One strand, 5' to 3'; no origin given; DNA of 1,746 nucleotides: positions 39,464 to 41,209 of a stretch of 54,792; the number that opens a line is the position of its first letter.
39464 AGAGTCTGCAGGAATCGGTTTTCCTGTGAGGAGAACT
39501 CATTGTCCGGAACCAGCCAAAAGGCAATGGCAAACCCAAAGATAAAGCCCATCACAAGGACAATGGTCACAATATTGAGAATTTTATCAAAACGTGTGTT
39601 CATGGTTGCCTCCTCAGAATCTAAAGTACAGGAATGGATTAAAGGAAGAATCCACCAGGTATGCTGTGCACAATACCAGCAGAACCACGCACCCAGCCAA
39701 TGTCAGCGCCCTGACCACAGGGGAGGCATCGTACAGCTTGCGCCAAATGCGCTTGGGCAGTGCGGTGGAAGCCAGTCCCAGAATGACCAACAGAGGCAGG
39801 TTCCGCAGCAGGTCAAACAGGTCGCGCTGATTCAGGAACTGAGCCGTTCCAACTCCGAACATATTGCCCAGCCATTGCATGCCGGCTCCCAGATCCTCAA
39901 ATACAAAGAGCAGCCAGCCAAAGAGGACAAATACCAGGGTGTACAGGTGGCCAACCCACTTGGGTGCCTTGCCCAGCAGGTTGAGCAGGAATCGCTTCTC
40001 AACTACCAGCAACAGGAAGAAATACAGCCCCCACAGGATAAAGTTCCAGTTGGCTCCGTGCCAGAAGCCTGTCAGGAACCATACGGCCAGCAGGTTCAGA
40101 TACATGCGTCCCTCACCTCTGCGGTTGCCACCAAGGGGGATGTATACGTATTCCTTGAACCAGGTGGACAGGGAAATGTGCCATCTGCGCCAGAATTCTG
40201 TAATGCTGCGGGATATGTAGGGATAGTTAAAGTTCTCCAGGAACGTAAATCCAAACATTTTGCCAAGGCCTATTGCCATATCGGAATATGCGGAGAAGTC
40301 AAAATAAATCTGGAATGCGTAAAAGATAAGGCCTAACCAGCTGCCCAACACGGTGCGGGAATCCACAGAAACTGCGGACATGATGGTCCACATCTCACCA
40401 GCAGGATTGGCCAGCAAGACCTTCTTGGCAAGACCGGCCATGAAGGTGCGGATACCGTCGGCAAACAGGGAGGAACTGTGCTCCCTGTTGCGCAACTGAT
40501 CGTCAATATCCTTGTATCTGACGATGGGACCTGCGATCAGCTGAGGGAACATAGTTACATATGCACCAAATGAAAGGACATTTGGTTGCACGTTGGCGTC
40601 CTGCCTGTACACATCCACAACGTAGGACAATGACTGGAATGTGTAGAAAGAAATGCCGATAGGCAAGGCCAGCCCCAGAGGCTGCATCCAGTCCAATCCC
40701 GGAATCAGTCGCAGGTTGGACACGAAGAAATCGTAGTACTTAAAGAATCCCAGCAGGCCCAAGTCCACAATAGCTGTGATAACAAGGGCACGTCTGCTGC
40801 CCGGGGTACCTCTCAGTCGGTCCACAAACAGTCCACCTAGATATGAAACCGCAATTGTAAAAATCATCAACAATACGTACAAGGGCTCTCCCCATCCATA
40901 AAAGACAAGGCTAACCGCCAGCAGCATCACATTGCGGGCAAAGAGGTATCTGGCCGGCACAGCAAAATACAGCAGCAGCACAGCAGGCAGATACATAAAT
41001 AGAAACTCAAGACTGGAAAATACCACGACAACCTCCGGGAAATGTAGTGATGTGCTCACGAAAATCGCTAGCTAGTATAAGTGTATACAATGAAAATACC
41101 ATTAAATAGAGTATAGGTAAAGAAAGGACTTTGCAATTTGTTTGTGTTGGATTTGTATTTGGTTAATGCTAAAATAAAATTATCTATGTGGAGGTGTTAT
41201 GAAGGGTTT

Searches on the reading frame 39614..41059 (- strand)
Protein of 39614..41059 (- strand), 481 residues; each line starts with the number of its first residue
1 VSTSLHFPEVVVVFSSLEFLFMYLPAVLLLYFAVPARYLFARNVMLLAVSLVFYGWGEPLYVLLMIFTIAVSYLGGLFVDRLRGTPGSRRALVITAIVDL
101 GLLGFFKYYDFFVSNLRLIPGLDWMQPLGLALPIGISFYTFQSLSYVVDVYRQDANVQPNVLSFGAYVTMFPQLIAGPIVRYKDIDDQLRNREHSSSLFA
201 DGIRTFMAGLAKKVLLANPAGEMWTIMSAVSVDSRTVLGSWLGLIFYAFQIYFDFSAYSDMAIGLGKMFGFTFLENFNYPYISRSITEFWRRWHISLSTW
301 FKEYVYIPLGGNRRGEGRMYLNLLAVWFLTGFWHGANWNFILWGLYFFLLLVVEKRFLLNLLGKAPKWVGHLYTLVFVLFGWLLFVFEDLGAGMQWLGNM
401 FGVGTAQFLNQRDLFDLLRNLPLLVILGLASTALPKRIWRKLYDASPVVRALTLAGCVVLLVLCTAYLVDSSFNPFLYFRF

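Call 72: search_protein_families(library=pfam, proteins=[window:39614-41059:-], max_evalue=0.00001)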
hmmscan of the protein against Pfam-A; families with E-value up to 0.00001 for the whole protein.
window:39614-41059:- (481 aa): 1 family
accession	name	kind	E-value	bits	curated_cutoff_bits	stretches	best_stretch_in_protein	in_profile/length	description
PF03062.24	MBOAT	-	9.1e-34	117.7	27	1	155-362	75-302/337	MBOAT, membrane-bound O-acyltransferase family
